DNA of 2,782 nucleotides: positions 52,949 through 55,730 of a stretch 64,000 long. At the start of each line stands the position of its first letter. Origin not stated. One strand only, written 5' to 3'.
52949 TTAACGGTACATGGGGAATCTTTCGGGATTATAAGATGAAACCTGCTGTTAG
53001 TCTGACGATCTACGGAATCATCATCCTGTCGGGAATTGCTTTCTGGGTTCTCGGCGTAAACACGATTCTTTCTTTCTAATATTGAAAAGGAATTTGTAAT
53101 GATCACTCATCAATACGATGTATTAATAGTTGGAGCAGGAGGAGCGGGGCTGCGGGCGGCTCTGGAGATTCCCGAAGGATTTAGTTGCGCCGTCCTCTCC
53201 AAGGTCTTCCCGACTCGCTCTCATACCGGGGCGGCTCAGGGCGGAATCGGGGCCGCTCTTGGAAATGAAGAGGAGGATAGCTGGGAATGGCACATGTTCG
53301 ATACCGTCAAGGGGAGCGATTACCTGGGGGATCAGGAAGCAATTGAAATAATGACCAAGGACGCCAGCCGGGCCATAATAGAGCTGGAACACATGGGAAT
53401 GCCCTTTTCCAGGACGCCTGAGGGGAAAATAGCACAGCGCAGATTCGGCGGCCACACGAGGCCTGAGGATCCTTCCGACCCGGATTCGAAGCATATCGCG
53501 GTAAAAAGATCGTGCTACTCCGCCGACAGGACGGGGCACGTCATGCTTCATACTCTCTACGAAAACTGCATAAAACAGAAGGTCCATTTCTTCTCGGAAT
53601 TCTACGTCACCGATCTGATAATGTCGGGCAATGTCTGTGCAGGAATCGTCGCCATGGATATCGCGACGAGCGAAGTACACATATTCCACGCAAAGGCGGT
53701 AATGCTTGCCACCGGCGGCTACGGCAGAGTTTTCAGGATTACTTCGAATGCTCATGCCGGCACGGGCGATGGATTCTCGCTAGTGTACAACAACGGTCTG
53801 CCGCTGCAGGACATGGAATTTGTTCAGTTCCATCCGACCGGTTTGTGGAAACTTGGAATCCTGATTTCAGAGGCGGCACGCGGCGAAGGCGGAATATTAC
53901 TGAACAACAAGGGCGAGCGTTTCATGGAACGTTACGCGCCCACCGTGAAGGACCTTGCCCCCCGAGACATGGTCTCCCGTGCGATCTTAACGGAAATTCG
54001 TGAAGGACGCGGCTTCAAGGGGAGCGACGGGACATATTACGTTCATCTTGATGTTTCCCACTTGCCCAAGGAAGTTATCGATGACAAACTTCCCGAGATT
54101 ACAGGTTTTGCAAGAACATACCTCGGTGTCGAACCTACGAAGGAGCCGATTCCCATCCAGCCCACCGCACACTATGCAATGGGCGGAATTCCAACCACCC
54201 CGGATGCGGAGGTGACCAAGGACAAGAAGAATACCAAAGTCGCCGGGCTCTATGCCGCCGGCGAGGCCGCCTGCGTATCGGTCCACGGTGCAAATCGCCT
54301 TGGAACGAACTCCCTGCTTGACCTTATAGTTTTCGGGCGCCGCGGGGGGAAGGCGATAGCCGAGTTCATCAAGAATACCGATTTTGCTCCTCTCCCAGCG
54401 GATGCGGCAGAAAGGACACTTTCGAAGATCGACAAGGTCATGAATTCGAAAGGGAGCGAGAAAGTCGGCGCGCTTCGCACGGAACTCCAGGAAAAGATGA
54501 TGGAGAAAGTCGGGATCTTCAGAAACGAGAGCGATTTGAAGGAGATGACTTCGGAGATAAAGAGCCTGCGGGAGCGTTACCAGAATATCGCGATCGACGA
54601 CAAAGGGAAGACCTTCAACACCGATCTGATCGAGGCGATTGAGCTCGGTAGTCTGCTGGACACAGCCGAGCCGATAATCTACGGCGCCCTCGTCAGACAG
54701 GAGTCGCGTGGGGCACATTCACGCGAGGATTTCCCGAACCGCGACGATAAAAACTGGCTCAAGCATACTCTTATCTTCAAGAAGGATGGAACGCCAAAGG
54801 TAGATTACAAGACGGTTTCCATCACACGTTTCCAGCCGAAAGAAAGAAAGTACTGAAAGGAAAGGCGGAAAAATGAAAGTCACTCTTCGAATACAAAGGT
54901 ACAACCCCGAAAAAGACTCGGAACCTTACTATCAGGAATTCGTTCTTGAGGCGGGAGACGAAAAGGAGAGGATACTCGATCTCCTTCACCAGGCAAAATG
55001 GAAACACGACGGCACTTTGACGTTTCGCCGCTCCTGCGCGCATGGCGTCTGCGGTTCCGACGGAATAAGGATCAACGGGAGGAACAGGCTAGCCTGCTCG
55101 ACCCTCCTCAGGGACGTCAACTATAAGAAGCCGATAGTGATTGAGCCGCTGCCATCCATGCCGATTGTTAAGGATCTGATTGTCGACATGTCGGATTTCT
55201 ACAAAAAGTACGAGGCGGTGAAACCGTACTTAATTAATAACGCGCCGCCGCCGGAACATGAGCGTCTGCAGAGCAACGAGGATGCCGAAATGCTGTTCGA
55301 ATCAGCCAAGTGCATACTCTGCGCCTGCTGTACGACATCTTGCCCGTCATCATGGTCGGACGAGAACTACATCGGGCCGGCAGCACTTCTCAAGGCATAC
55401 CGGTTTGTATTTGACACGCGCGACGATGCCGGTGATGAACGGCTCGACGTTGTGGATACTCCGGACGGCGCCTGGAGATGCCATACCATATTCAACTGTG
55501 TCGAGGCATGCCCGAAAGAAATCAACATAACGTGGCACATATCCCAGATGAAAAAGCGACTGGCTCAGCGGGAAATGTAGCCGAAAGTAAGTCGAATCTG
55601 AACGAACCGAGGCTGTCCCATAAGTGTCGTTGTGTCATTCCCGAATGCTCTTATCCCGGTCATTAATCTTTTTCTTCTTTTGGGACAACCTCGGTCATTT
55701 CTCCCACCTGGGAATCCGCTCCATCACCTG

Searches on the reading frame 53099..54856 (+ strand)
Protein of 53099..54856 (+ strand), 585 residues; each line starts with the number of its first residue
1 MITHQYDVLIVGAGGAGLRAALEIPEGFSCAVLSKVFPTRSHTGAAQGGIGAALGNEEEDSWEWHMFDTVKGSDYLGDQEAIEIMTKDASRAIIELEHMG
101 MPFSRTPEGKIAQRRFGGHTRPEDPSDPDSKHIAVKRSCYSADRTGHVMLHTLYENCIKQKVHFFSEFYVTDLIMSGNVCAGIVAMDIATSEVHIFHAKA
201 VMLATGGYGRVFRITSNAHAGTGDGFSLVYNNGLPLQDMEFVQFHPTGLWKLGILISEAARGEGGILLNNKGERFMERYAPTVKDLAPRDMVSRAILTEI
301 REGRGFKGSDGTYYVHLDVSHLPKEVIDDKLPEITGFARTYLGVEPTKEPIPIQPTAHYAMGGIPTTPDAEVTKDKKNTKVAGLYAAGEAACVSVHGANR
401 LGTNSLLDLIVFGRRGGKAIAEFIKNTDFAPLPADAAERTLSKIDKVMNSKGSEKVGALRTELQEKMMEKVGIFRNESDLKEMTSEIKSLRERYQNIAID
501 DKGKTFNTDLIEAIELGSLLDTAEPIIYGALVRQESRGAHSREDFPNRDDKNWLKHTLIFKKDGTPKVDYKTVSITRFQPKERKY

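Call 23: search_protein_families(library=pfam, proteins=[window:53099-54856:+], max_evalue=0.00001)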
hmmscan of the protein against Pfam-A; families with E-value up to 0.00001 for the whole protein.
window:53099-54856:+ (585 aa): 3 families
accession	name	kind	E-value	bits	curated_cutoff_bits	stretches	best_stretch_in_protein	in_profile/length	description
PF00890.30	FAD_binding_2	-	5.8e-114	381.9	20.4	1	7-406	1-414/414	FAD binding domain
PF02910.25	Succ_DH_flav_C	-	1.3e-47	161.4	20.8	1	460-585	1-130/130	Fumarate reductase flavoprotein C-term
PF01266.30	DAO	-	3.1e-07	30.7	27.9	1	7-211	1-208/353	FAD dependent oxidoreductase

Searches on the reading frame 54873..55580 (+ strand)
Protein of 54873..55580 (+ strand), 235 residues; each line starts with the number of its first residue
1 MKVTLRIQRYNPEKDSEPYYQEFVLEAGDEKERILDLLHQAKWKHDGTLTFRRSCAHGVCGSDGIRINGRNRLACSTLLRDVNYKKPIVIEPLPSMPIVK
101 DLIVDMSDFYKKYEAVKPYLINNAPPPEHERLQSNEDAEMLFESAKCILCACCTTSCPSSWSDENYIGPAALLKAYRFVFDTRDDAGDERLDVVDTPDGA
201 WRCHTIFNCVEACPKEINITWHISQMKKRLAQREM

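Call 23: search_protein_families(library=pfam, proteins=[window:54873-55580:+], max_evalue=0.00001)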
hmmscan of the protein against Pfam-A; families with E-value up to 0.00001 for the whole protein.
window:54873-55580:+ (235 aa): 5 families
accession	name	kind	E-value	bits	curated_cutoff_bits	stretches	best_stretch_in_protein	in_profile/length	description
PF13085.11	Fer2_3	-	3.4e-34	117.5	27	1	4-110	1-106/107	2Fe-2S iron-sulfur cluster binding domain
PF13237.11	Fer4_10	-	2.4e-11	43.8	25.5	1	140-214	2-53/53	4Fe-4S dicluster domain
PF13183.11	Fer4_8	-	1.4e-10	42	27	1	144-217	2-68/68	4Fe-4S dicluster domain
PF13534.11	Fer4_17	-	1.2e-08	35.7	22.2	1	146-218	1-61/61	4Fe-4S dicluster domain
PF12838.12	Fer4_7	-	3e-06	28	27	0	135-159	26-50/52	4Fe-4S dicluster domain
